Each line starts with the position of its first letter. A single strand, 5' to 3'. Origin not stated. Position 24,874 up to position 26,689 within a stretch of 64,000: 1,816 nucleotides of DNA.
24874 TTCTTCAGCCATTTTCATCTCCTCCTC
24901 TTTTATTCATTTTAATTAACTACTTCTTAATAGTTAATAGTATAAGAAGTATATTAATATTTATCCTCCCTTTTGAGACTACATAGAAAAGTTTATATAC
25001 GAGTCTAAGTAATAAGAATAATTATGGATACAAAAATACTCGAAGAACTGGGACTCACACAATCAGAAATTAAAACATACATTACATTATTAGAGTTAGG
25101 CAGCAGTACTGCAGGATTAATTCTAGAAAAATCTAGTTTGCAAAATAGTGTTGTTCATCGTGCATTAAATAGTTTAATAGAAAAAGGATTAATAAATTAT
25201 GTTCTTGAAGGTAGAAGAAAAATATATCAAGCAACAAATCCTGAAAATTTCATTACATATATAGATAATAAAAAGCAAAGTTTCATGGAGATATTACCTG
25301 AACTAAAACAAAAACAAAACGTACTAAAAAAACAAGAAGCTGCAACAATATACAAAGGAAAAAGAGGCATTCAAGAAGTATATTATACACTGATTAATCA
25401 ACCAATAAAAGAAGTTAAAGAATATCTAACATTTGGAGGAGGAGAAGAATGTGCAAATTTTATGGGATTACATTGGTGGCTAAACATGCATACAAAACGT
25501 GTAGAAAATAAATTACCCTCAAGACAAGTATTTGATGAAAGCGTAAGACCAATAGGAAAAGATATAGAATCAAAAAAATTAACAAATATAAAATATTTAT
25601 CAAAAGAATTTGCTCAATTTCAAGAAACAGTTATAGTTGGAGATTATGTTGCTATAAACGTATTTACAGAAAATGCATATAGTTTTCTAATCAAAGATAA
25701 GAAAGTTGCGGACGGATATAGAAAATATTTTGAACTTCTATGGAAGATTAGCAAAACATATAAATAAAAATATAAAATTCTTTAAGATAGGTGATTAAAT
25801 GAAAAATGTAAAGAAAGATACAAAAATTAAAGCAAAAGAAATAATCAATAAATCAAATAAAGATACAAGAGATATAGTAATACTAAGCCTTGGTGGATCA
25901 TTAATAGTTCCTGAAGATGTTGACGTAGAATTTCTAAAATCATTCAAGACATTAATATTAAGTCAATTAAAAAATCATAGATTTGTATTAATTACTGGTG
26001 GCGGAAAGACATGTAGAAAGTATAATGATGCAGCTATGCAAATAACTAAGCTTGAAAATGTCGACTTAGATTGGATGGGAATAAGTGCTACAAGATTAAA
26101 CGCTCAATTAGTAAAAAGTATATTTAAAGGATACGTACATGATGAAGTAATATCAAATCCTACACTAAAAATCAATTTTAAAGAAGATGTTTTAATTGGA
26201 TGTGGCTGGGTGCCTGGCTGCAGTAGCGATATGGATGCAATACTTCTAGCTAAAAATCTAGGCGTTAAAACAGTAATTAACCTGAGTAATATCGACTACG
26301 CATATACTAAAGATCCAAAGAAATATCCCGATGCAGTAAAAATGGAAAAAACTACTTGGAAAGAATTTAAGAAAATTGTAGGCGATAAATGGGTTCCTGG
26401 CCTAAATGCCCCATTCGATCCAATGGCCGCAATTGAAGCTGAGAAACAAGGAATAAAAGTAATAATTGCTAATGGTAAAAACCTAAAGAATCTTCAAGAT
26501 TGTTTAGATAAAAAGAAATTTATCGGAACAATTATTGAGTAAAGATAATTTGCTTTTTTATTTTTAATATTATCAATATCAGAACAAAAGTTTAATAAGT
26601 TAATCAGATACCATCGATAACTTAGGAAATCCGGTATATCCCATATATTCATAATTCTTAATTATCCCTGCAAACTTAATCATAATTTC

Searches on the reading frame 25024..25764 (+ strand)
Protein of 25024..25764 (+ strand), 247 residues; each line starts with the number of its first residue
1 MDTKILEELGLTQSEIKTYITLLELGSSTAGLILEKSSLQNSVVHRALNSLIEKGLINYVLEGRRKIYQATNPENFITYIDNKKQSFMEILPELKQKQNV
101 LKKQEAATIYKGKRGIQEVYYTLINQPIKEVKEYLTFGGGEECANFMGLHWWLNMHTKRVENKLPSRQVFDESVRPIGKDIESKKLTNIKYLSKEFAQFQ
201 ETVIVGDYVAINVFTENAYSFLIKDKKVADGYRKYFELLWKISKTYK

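Call 11: search_protein_families(library=pfam, proteins=[window:25024-25764:+], max_evalue=0.001)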
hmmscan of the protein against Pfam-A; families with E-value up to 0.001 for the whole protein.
window:25024-25764:+ (247 aa): 2 families
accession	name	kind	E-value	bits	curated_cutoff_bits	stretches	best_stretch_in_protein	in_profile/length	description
PF01978.25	TrmB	-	6.1e-15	55.3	25.6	1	6-74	1-68/68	Sugar-specific transcriptional regulator TrmB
PF08221.17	HTH_9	-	7.6e-05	23.2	23.4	1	21-61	21-61/62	RNA polymerase III subunit RPC82 helix-turn-helix domain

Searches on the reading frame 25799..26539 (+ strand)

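Call 11: search_protein_families(library=pfam, proteins=[window:25799-26539:+], max_evalue=0.001)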
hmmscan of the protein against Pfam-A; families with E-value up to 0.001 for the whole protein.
window:25799-26539:+ (247 aa): 1 family
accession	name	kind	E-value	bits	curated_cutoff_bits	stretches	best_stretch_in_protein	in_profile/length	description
PF00696.33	AA_kinase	-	1.8e-23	83.9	24.9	1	26-225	2-234/234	Amino acid kinase family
